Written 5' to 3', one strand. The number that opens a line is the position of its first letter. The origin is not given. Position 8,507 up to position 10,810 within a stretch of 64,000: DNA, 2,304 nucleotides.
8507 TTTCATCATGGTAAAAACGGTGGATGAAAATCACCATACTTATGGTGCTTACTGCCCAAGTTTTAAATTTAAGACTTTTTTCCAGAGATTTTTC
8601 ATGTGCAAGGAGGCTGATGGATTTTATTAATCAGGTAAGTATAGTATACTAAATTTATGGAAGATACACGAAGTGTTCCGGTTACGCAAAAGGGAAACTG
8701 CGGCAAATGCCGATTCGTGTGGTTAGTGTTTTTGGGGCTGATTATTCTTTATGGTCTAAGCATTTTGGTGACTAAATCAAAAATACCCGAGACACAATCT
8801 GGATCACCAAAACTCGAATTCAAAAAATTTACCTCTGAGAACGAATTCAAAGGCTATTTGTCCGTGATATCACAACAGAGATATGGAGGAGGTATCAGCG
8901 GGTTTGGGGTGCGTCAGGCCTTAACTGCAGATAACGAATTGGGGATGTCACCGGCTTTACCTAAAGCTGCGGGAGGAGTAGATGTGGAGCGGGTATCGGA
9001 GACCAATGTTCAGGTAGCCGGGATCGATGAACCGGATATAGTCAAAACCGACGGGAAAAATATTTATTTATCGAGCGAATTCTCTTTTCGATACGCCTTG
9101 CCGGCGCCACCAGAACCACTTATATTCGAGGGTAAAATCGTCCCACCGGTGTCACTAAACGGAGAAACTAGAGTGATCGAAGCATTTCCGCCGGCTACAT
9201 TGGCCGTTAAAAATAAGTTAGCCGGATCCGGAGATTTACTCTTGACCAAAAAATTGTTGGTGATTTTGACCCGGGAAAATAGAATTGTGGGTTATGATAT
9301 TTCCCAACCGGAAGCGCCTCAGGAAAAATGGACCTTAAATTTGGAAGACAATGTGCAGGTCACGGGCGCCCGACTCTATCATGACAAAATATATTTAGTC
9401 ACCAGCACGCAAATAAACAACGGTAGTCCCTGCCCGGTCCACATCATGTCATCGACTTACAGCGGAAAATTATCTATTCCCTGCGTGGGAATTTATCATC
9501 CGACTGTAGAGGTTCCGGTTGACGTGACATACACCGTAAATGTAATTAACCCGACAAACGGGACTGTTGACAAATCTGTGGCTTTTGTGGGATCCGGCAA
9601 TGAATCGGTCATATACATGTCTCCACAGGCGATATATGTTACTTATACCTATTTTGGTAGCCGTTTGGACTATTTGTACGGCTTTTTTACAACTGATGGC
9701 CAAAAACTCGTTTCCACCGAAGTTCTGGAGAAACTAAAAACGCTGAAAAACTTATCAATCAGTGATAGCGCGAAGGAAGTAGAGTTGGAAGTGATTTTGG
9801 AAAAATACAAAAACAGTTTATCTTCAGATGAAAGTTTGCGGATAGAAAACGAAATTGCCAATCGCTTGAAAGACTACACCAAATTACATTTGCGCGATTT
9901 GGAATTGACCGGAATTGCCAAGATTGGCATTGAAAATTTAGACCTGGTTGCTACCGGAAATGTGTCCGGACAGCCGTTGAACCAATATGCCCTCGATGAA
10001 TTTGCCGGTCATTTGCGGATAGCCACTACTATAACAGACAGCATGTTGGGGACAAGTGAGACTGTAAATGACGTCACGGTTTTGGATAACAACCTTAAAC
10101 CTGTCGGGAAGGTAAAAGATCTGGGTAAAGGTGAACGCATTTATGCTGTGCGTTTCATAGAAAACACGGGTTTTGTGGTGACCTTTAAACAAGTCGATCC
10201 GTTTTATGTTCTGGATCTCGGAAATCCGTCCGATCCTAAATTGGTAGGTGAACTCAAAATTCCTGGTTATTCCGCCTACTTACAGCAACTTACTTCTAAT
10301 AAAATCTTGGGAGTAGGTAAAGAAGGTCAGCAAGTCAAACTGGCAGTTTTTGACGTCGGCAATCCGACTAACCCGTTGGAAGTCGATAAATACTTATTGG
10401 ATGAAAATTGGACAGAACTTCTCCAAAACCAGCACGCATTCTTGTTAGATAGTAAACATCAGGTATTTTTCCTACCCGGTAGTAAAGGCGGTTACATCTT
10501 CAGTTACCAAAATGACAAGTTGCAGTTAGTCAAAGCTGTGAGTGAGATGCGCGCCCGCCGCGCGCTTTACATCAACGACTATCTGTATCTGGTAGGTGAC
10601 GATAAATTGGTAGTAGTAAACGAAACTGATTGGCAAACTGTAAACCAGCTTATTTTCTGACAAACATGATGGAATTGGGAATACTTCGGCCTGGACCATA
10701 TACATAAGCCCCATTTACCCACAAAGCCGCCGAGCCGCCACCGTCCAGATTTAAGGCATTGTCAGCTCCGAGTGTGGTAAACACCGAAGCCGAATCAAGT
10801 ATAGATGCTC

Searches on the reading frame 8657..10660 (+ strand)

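Call 4: search_protein_families(library=pfam, proteins=[window:8657-10660:+], max_evalue=1)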
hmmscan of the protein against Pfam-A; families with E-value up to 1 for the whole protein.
window:8657-10660:+ (667 aa): 2 families
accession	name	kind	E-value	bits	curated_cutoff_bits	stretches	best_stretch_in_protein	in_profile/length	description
PF09826.15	Beta_propel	-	3.7e-100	336.6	22.4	1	114-655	2-491/495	Beta propeller domain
PF08309.17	LVIVD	-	0.0032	17.2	20.2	0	561-579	22-40/42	LVIVD repeat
